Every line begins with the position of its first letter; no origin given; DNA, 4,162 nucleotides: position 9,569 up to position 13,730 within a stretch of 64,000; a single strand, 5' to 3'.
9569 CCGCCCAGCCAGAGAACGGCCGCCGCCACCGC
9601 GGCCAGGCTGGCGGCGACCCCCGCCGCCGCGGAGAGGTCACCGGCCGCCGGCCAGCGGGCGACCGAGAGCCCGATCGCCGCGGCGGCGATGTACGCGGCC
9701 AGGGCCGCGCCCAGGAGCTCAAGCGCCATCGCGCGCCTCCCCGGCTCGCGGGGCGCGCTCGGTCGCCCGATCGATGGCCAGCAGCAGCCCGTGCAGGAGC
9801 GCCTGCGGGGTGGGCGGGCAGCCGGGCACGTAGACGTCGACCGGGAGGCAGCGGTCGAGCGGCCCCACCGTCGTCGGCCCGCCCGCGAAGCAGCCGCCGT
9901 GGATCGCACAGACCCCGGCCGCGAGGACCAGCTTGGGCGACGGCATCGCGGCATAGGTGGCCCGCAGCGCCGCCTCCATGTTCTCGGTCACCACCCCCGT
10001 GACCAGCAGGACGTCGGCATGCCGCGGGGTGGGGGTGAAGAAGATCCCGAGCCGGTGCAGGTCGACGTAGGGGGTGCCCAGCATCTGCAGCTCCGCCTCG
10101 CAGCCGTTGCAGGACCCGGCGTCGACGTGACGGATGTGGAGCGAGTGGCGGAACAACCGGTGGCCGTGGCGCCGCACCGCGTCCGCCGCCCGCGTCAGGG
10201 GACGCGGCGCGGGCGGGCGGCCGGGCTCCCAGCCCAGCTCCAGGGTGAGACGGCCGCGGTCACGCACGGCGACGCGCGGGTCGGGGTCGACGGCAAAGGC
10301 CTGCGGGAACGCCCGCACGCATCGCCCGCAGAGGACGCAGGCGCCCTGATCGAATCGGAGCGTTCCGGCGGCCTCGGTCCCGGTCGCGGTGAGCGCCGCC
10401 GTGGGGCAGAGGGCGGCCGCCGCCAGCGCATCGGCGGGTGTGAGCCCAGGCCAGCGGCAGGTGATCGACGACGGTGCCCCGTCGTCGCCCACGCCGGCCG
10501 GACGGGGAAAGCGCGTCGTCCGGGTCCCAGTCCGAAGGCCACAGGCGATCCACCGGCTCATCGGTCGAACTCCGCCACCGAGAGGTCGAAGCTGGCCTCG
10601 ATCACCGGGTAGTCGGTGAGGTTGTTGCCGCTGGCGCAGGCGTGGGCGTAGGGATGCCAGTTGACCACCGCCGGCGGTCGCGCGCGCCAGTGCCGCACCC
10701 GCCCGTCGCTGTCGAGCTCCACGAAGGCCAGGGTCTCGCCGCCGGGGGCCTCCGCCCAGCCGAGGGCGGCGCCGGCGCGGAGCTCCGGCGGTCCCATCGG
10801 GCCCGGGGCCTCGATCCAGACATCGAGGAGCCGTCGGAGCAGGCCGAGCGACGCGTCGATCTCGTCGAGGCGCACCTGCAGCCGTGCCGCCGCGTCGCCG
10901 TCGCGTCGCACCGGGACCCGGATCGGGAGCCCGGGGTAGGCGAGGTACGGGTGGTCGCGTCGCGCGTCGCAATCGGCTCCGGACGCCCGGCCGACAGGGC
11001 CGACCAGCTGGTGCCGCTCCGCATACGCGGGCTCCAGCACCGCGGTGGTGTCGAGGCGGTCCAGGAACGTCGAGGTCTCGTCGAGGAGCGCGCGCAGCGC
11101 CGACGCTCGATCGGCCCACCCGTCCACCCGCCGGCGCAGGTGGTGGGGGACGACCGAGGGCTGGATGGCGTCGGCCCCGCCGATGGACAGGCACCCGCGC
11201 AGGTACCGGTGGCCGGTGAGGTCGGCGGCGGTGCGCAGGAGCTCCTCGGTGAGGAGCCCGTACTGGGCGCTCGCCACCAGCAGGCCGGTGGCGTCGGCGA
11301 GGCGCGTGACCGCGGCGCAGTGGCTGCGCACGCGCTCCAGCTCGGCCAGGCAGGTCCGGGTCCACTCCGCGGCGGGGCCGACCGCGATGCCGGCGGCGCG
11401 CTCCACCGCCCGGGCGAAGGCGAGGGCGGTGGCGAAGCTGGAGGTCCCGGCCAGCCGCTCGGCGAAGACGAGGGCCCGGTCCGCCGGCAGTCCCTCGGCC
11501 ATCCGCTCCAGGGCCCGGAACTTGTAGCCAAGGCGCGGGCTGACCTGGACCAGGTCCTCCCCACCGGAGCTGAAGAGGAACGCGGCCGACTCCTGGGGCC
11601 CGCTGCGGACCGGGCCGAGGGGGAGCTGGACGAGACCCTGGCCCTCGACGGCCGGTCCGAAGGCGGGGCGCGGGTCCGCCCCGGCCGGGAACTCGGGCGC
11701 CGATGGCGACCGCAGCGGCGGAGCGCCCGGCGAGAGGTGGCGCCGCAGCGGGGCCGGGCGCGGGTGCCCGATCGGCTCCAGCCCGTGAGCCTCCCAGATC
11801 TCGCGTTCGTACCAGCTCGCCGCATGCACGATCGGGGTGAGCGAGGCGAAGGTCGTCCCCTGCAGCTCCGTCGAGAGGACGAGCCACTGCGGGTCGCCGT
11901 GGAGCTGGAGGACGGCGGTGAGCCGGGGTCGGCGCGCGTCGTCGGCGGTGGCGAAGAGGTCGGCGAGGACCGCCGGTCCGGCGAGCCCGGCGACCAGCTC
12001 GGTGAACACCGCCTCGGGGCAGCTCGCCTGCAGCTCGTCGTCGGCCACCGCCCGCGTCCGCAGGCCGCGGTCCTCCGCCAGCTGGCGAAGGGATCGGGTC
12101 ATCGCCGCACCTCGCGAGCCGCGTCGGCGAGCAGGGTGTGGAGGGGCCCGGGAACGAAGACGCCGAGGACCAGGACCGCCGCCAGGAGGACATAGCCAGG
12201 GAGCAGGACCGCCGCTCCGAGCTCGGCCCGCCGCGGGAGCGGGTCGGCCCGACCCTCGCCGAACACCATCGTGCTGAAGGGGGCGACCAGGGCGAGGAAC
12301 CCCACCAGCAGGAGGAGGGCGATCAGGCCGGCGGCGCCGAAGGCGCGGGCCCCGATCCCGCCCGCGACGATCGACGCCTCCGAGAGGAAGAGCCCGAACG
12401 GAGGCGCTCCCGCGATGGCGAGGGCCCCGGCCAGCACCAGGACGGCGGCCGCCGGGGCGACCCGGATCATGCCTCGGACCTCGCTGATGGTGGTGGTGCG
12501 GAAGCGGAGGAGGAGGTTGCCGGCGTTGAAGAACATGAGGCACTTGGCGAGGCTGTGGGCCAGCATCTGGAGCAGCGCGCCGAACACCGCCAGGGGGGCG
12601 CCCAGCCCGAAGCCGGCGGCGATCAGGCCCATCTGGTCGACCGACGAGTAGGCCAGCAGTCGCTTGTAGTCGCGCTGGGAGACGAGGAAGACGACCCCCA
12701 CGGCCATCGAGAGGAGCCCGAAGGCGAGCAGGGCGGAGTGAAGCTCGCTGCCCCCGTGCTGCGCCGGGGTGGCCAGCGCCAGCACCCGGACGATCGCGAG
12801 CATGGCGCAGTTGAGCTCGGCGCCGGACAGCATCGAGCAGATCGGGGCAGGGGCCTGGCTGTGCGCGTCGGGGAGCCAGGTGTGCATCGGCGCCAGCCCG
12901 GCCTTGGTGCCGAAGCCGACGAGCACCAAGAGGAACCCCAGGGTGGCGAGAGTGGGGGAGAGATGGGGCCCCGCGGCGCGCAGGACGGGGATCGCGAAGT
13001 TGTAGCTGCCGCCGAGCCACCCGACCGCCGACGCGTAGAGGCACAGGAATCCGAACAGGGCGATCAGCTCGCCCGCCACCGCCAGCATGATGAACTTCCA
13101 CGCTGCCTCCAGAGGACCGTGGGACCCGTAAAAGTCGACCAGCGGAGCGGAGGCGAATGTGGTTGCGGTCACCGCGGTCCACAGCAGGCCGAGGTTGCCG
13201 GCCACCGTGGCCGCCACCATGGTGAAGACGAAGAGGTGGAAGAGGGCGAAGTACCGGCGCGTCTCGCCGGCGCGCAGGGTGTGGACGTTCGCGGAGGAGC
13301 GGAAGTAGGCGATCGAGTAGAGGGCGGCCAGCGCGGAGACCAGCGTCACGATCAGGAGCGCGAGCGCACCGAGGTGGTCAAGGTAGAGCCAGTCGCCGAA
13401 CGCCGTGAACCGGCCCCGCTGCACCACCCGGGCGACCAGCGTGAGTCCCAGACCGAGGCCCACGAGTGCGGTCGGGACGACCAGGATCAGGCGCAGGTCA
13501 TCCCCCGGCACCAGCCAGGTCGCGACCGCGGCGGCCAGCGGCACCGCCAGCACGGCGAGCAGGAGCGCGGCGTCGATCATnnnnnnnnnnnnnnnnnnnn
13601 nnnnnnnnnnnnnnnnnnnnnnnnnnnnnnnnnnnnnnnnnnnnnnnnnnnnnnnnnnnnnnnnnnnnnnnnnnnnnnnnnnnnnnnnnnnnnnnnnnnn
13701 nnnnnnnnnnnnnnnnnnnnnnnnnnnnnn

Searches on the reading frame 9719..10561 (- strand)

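Call 34: search_protein_families(library=pfam, proteins=[window:9719-10561:-], max_evalue=0.001)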
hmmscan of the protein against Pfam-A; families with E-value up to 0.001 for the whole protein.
window:9719-10561:- (280 aa): 2 families
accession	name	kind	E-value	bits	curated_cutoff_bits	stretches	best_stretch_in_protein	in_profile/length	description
PF01058.29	Oxidored_q6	-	4e-29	101.4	27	1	151-260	1-126/128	NADH ubiquinone oxidoreductase, 20 Kd subunit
PF12838.12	Fer4_7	-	0.0004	21.2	27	0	50-84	10-47/52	4Fe-4S dicluster domain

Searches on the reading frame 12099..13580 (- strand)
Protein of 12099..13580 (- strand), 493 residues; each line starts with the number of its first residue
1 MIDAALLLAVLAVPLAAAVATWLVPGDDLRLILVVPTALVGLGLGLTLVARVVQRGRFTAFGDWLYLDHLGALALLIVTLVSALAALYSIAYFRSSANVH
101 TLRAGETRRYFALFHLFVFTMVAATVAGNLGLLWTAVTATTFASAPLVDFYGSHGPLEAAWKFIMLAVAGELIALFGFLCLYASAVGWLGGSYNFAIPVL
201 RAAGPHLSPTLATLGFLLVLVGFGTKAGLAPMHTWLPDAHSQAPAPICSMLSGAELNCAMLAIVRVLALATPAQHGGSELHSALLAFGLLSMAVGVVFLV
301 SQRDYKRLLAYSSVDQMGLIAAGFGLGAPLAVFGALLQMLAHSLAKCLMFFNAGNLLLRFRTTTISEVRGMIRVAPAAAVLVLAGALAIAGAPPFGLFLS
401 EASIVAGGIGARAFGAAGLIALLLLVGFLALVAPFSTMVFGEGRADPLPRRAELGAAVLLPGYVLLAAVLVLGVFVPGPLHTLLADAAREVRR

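Call 34: search_protein_families(library=pfam, proteins=[window:12099-13580:-], max_evalue=0.001)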
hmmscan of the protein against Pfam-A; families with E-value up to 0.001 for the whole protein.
window:12099-13580:- (493 aa): 2 families
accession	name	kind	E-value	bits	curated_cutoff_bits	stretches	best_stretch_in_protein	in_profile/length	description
PF00361.26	Proton_antipo_M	-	3.8e-41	141.7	21.5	1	127-413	1-280/294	NADH:quinone oxidoreductase/Mrp antiporter, TM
PF00662.26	Proton_antipo_N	-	2.5e-06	27.7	24.5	1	65-96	13-44/51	NADH-Ubiquinone oxidoreductase (complex I), chain 5 N-terminus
